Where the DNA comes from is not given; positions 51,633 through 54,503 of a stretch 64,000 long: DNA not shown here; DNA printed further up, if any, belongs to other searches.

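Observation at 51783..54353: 856-aa three-domain fusion (SDR dehydratase/epimerase, cupin, SAM methyltransferase): a possible single-polypeptide deoxysugar tailoring line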

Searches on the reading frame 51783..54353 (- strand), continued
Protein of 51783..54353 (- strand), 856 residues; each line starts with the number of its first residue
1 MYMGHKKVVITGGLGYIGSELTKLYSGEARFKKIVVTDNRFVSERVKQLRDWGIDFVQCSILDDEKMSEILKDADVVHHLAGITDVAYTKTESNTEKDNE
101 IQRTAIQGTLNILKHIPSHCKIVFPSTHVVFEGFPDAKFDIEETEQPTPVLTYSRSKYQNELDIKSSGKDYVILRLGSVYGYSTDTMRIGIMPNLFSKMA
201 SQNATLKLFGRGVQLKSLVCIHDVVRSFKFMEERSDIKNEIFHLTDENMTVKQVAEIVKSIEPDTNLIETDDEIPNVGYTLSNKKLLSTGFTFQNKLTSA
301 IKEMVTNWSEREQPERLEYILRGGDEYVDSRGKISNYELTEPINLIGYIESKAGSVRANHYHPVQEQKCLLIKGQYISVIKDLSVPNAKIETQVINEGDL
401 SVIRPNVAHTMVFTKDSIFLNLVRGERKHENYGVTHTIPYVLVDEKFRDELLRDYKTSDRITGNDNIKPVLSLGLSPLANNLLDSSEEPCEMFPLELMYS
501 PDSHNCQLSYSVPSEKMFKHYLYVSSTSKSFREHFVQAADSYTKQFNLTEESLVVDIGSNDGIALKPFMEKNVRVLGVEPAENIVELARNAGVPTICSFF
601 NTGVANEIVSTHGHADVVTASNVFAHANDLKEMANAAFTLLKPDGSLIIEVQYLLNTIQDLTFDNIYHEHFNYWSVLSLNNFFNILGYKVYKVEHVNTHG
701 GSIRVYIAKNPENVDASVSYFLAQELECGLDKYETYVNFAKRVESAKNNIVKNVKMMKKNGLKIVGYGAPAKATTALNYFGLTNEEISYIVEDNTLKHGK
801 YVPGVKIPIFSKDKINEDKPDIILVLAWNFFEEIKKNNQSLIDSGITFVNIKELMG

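Call 39: search_protein_families(library=pfam, proteins=[P0128, P0133, P0138, P0144, P0155, P0151, P0148, P0131, P0195, P0170], max_evalue=0.001)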
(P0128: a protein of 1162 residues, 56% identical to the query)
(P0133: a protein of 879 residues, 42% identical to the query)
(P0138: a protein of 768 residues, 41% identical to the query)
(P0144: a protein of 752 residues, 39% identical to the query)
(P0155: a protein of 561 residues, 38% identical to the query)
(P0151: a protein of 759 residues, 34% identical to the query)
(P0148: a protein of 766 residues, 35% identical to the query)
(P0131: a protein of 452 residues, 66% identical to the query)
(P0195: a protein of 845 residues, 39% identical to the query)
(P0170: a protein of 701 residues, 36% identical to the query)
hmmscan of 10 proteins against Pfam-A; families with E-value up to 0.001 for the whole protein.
P0128 (1162 aa): 12 families
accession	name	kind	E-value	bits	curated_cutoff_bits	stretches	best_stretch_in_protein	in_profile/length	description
PF08484.17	Methyltransf_14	-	4.8e-38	130.9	23.5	1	698-849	2-156/160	C-methyltransferase C-terminal domain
PF01370.27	Epimerase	-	1.2e-20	74.4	20.9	1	6-234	1-229/240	NAD dependent epimerase/dehydratase family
PF04724.18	Glyco_transf_17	-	5.5e-20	72.2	26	2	983-1109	147-273/348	Glycosyltransferase family 17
PF04321.23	RmlD_sub_bind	-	1.2e-16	61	27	1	5-249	2-222/287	RmlD substrate binding domain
PF08421.16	Methyltransf_13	-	2e-16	60.3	31.3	1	459-518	1-62/62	Putative zinc binding domain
PF13489.12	Methyltransf_23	-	2.5e-14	53.8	27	1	543-692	14-163/164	Methyltransferase domain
PF01073.25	3Beta_HSD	-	4.5e-14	52.6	22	1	7-167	1-162/280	3-beta hydroxysteroid dehydrogenase/isomerase family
PF16363.11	GDP_Man_Dehyd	-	4e-13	50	27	1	8-253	2-261/332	GDP-mannose 4,6 dehydratase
PF05368.20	NmrA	-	5.9e-06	26.5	27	1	2-89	1-81/298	NmrA-like family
PF08241.18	Methyltransf_11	-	0.00011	23.2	21.2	1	556-649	2-95/95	Methyltransferase domain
PF02719.21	Polysacc_synt_2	-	0.00046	19.9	20.2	1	6-92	1-98/293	Polysaccharide biosynthesis protein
PF08242.18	Methyltransf_12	-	0.0005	21.2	30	0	556-647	2-98/98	Methyltransferase domain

P0133 (879 aa): 14 families
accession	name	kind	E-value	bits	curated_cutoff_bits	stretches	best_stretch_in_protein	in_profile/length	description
PF08484.17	Methyltransf_14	-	1e-49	168.9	23.5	1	718-874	2-160/160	C-methyltransferase C-terminal domain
PF01370.27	Epimerase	-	9.7e-48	163.1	20.9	1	3-235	1-240/240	NAD dependent epimerase/dehydratase family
PF16363.11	GDP_Man_Dehyd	-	1.8e-47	162.9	27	1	4-301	1-332/332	GDP-mannose 4,6 dehydratase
PF08421.16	Methyltransf_13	-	1.3e-22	80.1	31.3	1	477-538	1-62/62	Putative zinc binding domain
PF13489.12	Methyltransf_23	-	4.2e-16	59.5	27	1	568-710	20-161/164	Methyltransferase domain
PF04321.23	RmlD_sub_bind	-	1.4e-13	51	27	1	1-178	1-158/287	RmlD substrate binding domain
PF02719.21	Polysacc_synt_2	-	2.4e-13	50.4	20.2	1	3-263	1-258/293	Polysaccharide biosynthesis protein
PF08242.18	Methyltransf_12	-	5e-11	43.6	30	1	575-667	1-98/98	Methyltransferase domain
PF01073.25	3Beta_HSD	-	1e-09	38.3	22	1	4-224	1-230/280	3-beta hydroxysteroid dehydrogenase/isomerase family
PF08241.18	Methyltransf_11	-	1.1e-08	36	21.2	1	575-669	1-95/95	Methyltransferase domain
PF00190.28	Cupin_1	-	1.4e-05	25.1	22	1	333-417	15-100/151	Cupin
PF08123.19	DOT1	-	0.00019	21.5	23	0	553-611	25-85/205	Histone methylation protein DOT1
PF13847.12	Methyltransf_31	-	0.00049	20.3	27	0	576-676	9-116/145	Methyltransferase domain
PF07883.17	Cupin_2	-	0.0005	20.2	27.2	1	359-417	8-57/70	Cupin domain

P0138 (768 aa): 12 families
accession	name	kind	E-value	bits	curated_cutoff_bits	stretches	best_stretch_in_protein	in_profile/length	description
PF08484.17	Methyltransf_14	-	1.2e-56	191.4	23.5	1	606-763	2-160/160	C-methyltransferase C-terminal domain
PF01370.27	Epimerase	-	1.4e-42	146.2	20.9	1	31-274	1-240/240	NAD dependent epimerase/dehydratase family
PF16363.11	GDP_Man_Dehyd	-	1.2e-25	91.1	27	1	32-342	1-330/332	GDP-mannose 4,6 dehydratase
PF08421.16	Methyltransf_13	-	2.3e-21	76.2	31.3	1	365-426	1-62/62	Putative zinc binding domain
PF13489.12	Methyltransf_23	-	4.4e-17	62.7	27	1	443-598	6-161/164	Methyltransferase domain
PF01073.25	3Beta_HSD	-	3.1e-14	53.1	22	1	32-217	1-188/280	3-beta hydroxysteroid dehydrogenase/isomerase family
PF08242.18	Methyltransf_12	-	6.6e-11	43.2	30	1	463-555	1-98/98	Methyltransferase domain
PF08241.18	Methyltransf_11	-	2.1e-08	35.2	21.2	1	463-557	1-95/95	Methyltransferase domain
PF07993.18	NAD_binding_4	-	3.7e-08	33.3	20.1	1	81-230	74-229/258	Male sterility protein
PF02719.21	Polysacc_synt_2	-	4.4e-08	33.1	20.2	1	32-149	2-128/293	Polysaccharide biosynthesis protein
PF13847.12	Methyltransf_31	-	3.7e-07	30.4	27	1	462-561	7-113/145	Methyltransferase domain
PF13649.12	Methyltransf_25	-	5.3e-07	30.7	27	1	463-553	2-97/97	Methyltransferase domain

P0144 (752 aa): 11 families
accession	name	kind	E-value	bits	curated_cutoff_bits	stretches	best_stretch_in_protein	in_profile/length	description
PF08484.17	Methyltransf_14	-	3.9e-41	140.9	23.5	1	594-747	5-160/160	C-methyltransferase C-terminal domain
PF08421.16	Methyltransf_13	-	2.4e-18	66.5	31.3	1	355-414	1-61/62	Putative zinc binding domain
PF13489.12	Methyltransf_23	-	3.1e-13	50.2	27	1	439-580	19-158/164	Methyltransferase domain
PF13847.12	Methyltransf_31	-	1.1e-06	28.8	27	1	444-564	3-127/145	Methyltransferase domain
PF08242.18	Methyltransf_12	-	3.5e-05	24.9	30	1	449-540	1-98/98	Methyltransferase domain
PF13649.12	Methyltransf_25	-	4.2e-05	24.6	27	1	448-538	1-97/97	Methyltransferase domain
PF08241.18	Methyltransf_11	-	0.00012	23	21.2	1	449-542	1-95/95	Methyltransferase domain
PF01555.25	N6_N4_Mtase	-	0.00031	21.2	26.7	0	440-483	177-220/221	DNA methylase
PF07883.17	Cupin_2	-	0.00066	19.8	27.2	0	240-293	11-55/70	Cupin domain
PF00190.28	Cupin_1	-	0.00079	19.5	22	0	237-295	43-100/151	Cupin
PF00398.26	RrnaAD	-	0.00088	18.9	24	0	442-485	28-71/263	Ribosomal RNA adenine dimethylase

P0155 (561 aa): 8 families
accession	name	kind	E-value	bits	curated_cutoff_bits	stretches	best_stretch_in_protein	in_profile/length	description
PF08484.17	Methyltransf_14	-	1.4e-48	165.2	23.5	1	395-556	1-160/160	C-methyltransferase C-terminal domain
PF08421.16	Methyltransf_13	-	8.2e-17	61.6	31.3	1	158-216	1-62/62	Putative zinc binding domain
PF13489.12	Methyltransf_23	-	3.2e-12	46.9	27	1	246-390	20-163/164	Methyltransferase domain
PF08242.18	Methyltransf_12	-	4.9e-09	37.2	30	1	253-344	1-97/98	Methyltransferase domain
PF08241.18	Methyltransf_11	-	3.3e-07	31.3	21.2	1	254-347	2-95/95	Methyltransferase domain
PF13649.12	Methyltransf_25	-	3.6e-06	28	27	1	252-343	1-97/97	Methyltransferase domain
PF07883.17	Cupin_2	-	4.5e-06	26.7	27.2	1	46-107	8-61/70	Cupin domain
PF14667.12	Polysacc_synt_C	-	0.00091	19.8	28.7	0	21-71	2-53/111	Polysaccharide biosynthesis C-terminal domain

P0151 (759 aa): 11 families
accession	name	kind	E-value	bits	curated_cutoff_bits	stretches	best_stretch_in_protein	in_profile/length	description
PF08484.17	Methyltransf_14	-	4.3e-53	179.8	23.5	1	585-742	2-160/160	C-methyltransferase C-terminal domain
PF01370.27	Epimerase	-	3.2e-36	125.4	20.9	1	8-241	1-240/240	NAD dependent epimerase/dehydratase family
PF16363.11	GDP_Man_Dehyd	-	1.6e-19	71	27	1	9-302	1-331/332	GDP-mannose 4,6 dehydratase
PF08421.16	Methyltransf_13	-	5.5e-15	55.7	31.3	1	344-405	1-62/62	Putative zinc binding domain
PF13489.12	Methyltransf_23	-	1.2e-11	45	27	1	423-573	7-157/164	Methyltransferase domain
PF04321.23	RmlD_sub_bind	-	2.5e-10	40.3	27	1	7-262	2-233/287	RmlD substrate binding domain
PF01073.25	3Beta_HSD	-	1.5e-08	34.5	22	1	9-182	1-188/280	3-beta hydroxysteroid dehydrogenase/isomerase family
PF08242.18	Methyltransf_12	-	8.8e-08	33.2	30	1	443-534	2-98/98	Methyltransferase domain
PF02719.21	Polysacc_synt_2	-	1.1e-06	28.6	20.2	1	8-122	1-128/293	Polysaccharide biosynthesis protein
PF08241.18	Methyltransf_11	-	7.7e-06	26.9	21.2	1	443-536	2-95/95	Methyltransferase domain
PF05368.20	NmrA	-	0.00014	22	27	1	5-121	2-106/298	NmrA-like family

P0148 (766 aa): 10 families
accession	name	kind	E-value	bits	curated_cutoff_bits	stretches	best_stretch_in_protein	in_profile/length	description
PF08484.17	Methyltransf_14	-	4.6e-53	179.7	23.5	1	254-407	2-160/160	C-methyltransferase C-terminal domain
PF01370.27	Epimerase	-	8.6e-43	146.9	20.9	1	440-685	2-240/240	NAD dependent epimerase/dehydratase family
PF16363.11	GDP_Man_Dehyd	-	1.7e-33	117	27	1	440-753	1-331/332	GDP-mannose 4,6 dehydratase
PF08421.16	Methyltransf_13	-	2.6e-22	79.2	31.3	1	13-74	1-62/62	Putative zinc binding domain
PF13489.12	Methyltransf_23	-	2.2e-17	63.7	27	1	94-248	8-163/164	Methyltransferase domain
PF07993.18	NAD_binding_4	-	4.3e-11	42.9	20.1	1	510-627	89-210/258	Male sterility protein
PF01073.25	3Beta_HSD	-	6.5e-09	35.7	22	1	440-662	1-218/280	3-beta hydroxysteroid dehydrogenase/isomerase family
PF08241.18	Methyltransf_11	-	8.4e-09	36.4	21.2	1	111-205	1-95/95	Methyltransferase domain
PF08242.18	Methyltransf_12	-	9.3e-07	29.9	30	1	111-203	1-98/98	Methyltransferase domain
PF13649.12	Methyltransf_25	-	9.8e-06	26.6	27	1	110-201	1-97/97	Methyltransferase domain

P0131 (452 aa): 7 families
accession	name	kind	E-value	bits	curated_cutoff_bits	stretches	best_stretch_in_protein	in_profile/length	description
PF01370.27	Epimerase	-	2.9e-26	92.8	20.9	1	4-236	1-235/240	NAD dependent epimerase/dehydratase family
PF04321.23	RmlD_sub_bind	-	5.3e-21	75.4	27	1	3-251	2-224/287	RmlD substrate binding domain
PF01073.25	3Beta_HSD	-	2.1e-17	63.5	22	1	5-166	1-163/280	3-beta hydroxysteroid dehydrogenase/isomerase family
PF16363.11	GDP_Man_Dehyd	-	1.5e-14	54.6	27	1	6-254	2-262/332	GDP-mannose 4,6 dehydratase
PF03435.24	Sacchrp_dh_NADP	-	2.7e-05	24.9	25.1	1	4-79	1-78/129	Saccharopine dehydrogenase NADP binding domain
PF02719.21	Polysacc_synt_2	-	7.8e-05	22.4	20.2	1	4-113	1-116/293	Polysaccharide biosynthesis protein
PF13460.12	NAD_binding_10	-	0.00028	21.2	27.2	1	9-175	2-146/184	NAD(P)H-binding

P0195 (845 aa): 12 families
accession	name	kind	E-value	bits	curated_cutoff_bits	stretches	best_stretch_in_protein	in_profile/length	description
PF08484.17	Methyltransf_14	-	1.4e-56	191.2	23.5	1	684-840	2-160/160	C-methyltransferase C-terminal domain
PF08421.16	Methyltransf_13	-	2.9e-23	82.2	31.3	1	443-504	1-62/62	Putative zinc binding domain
PF13489.12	Methyltransf_23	-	2.1e-17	63.7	27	1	523-678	8-163/164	Methyltransferase domain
PF00535.33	Glycos_transf_2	-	3.9e-17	63.1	23.3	1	12-137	1-123/168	Glycosyl transferase family 2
PF14667.12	Polysacc_synt_C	-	3.3e-14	53.4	28.7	1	292-400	3-106/111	Polysaccharide biosynthesis C-terminal domain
PF08242.18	Methyltransf_12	-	1.1e-08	36.1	30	1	541-633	1-98/98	Methyltransferase domain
PF08241.18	Methyltransf_11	-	7.8e-08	33.3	21.2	1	541-634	1-94/95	Methyltransferase domain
PF07883.17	Cupin_2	-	3e-06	27.3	27.2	1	321-390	7-67/70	Cupin domain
PF13641.12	Glyco_tranf_2_3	-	8.6e-06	26.4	27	1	9-97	1-91/230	Glycosyltransferase like family 2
PF05523.17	FdtA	-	2.9e-05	24.3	23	1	286-401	7-118/131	WxcM-like, C-terminal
PF13649.12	Methyltransf_25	-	3e-05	25.1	27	1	540-631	1-97/97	Methyltransferase domain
PF00190.28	Cupin_1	-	4.7e-05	23.4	22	1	328-395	49-115/151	Cupin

P0170 (701 aa): 11 families
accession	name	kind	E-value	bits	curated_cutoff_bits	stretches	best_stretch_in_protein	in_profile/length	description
PF04321.23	RmlD_sub_bind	-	2.5e-64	217.6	27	1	2-277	4-281/287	RmlD substrate binding domain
PF08484.17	Methyltransf_14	-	7.2e-58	195.3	23.5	1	537-696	2-160/160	C-methyltransferase C-terminal domain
PF01370.27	Epimerase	-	2e-21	76.9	20.9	1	1-207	1-237/240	NAD dependent epimerase/dehydratase family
PF08421.16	Methyltransf_13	-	5.5e-17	62.1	31.3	1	296-357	1-62/62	Putative zinc binding domain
PF16363.11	GDP_Man_Dehyd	-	1.3e-08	35.2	27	1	35-160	55-187/332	GDP-mannose 4,6 dehydratase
PF13489.12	Methyltransf_23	-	1.6e-08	34.9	27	1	377-528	9-160/164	Methyltransferase domain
PF01073.25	3Beta_HSD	-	7.8e-08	32.1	22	1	3-154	2-179/280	3-beta hydroxysteroid dehydrogenase/isomerase family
PF02719.21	Polysacc_synt_2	-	5.7e-05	22.9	20.2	1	38-105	60-130/293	Polysaccharide biosynthesis protein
PF08241.18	Methyltransf_11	-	0.00023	22.2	21.2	0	394-487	1-94/95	Methyltransferase domain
PF07993.18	NAD_binding_4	-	0.00074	19.2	20.1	0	47-148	82-204/258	Male sterility protein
PF08242.18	Methyltransf_12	-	0.00082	20.5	30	0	394-486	1-98/98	Methyltransferase domain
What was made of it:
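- On Cupins acting on NDP-4-keto-sugars (FdtA/WxcM PF05523, CapF C-terminal PF14667, RmlC-like): The related fusion P0195 does pass PF14667 and PF05523 (call 39).
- In P0128 a GT17 is fused to the C-terminus (call 39). A true reductase (RmlD) is also found fused to this MTase type in P0170 (call 39).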

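Call 40: find_related_loci(query=A1, collection=genome_contigs, flank=10000)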
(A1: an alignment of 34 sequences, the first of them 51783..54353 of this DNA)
Query A1 (856 aa) in genome_contigs; peptide patterns used: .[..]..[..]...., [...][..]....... (x = any residue, [..] = any of these).
167 stretches matched a pattern; 101 encode a relative of the query (tblastn E <= 1e-3); the best 80 are kept; 79 distinct loci.
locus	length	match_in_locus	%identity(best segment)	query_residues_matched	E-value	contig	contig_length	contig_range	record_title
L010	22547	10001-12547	64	6-854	0e+0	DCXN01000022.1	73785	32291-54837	MAG TPA_asm: Patescibacteria group bacterium UBA2135 UBA2135_contig_1464, whole genome shotgun sequence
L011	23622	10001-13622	63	6-854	0e+0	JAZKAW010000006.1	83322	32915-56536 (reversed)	MAG: Patescibacteria group bacterium isolate ADI_H3L2_1_122_18_3-bin049_1 ADIH3L21_B049_1_000000000006, whole genome sho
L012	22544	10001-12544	60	7-854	0e+0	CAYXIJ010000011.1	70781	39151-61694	MAG TPA_asm: uncultured Gammaproteobacteria bacterium isolate SRP077602_co11_557 genome assembly, contig: NODE_207_lengt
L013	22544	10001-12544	61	6-854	0e+0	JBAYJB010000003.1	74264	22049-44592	MAG: Candidatus Paceibacterota bacterium isolate SO_2016_GW1_45 scaffold00783_OW334_2016, whole genome shotgun sequence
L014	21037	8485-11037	61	6-854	0e+0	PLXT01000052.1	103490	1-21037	MAG: Methanobacterium sp. isolate palsa_68 73.20120700_P3D.344_contig_36469, whole genome shotgun sequence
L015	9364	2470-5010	61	6-854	0e+0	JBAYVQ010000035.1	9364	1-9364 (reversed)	MAG: Candidatus Absconditabacterales bacterium isolate SO_2016_LW3_63 scaffold11036_LW162_2016, whole genome shotgun seq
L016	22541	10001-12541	62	6-854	0e+0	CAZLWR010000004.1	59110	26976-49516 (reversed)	MAG TPA_asm: uncultured Candidatus Peribacteria bacterium isolate binchicken_co105_19 genome assembly, contig: NODE_574_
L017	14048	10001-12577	57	6-854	0e+0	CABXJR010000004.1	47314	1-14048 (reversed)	MAG: uncultured SAR86 cluster bacterium isolate AG-319-E22 genome assembly, contig: AG-319-E22_NODE_4, whole genome shot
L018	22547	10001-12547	58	7-854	0e+0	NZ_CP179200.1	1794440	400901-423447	Pseudothioglobus sp. nBUS_23 chromosome, complete genome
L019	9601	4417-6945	57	6-854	0e+0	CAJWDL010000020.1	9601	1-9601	MAG TPA_asm: uncultured Candidatus Pelagibacter sp. isolate ERR599062_bin.175_MetaBAT_v2.12.1_MAG genome assembly, conti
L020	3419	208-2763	59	1-854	0e+0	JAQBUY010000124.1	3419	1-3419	MAG: Proteobacteria bacterium isolate casp150-mb.165 NODE_63708_length_3419_cov_0.073193, whole genome shotgun sequence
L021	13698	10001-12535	59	6-854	0e+0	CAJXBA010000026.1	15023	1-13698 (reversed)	MAG TPA_asm: uncultured Pelagibacteraceae bacterium isolate ERR599031_bin.40_MetaBAT_v2.12.1_MAG genome assembly, contig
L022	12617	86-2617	58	6-854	0e+0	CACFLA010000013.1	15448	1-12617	uncultured Pelagibacteraceae bacterium isolate AG-414-A03 genome assembly, contig: AG-414-A03_NODE_13, whole genome shot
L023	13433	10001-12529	58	6-854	0e+0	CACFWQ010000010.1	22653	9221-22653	uncultured Pelagibacteraceae bacterium isolate AG-414-N18 genome assembly, contig: AG-414-N18_NODE_10, whole genome shot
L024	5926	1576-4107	58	6-854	0e+0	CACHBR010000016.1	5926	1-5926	uncultured Pelagibacteraceae bacterium isolate AG-426-L15 genome assembly, contig: AG-426-L15_NODE_16, whole genome shot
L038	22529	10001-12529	58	6-854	0e+0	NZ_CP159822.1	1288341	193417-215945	Candidatus Pelagibacter sp. Uisw_099_02 chromosome, complete genome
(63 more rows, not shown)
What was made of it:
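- Checked: Full-length copies are in complete SAR11 and Pseudothioglobus chromosomes (call 40).
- The gene is common in SAR11 and other cells (call 40).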

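Call 45: find_encoding_contigs(protein=P0120, flank=10000, max_places=2)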
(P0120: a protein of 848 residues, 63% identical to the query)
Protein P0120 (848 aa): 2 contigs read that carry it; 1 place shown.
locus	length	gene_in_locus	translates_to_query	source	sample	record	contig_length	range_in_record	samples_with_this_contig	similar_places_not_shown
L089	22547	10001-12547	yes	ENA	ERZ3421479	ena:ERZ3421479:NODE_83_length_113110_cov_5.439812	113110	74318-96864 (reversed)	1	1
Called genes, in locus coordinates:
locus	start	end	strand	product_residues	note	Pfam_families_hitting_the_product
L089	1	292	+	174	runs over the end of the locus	-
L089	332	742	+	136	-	-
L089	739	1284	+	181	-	PF08241:Methyltransf_11, PF08242:Methyltransf_12 (weak), PF13649:Methyltransf_25, PF13847:Methyltransf_31 (faint)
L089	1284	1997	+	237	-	PF01041:DegT_DnrJ_EryC1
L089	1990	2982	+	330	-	PF01370:Epimerase, PF02719:Polysacc_synt_2 (faint), PF04321:RmlD_sub_bind, PF16363:GDP_Man_Dehyd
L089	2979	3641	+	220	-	-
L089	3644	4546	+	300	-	PF01370:Epimerase, PF04321:RmlD_sub_bind (weak), PF07993:NAD_binding_4 (faint), PF01073:3Beta_HSD (weak), PF16363:GDP_Man_Dehyd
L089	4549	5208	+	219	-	PF05050:Methyltransf_21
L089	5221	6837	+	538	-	PF02543:Carbam_trans_N, PF16861:Carbam_trans_C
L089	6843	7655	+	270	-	-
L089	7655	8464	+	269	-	-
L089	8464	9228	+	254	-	-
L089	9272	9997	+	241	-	PF00777:Glyco_transf_29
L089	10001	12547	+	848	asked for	PF01073:3Beta_HSD, PF01370:Epimerase, PF04321:RmlD_sub_bind, PF16363:GDP_Man_Dehyd, PF08421:Methyltransf_13, PF13489:Methyltransf_23, PF08241:Methyltransf_11, PF08242:Methyltransf_12, +3 more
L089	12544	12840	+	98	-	-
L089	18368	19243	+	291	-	PF01073:3Beta_HSD, PF01370:Epimerase, PF02719:Polysacc_synt_2, PF04321:RmlD_sub_bind, PF16363:GDP_Man_Dehyd, PF07993:NAD_binding_4 (weak)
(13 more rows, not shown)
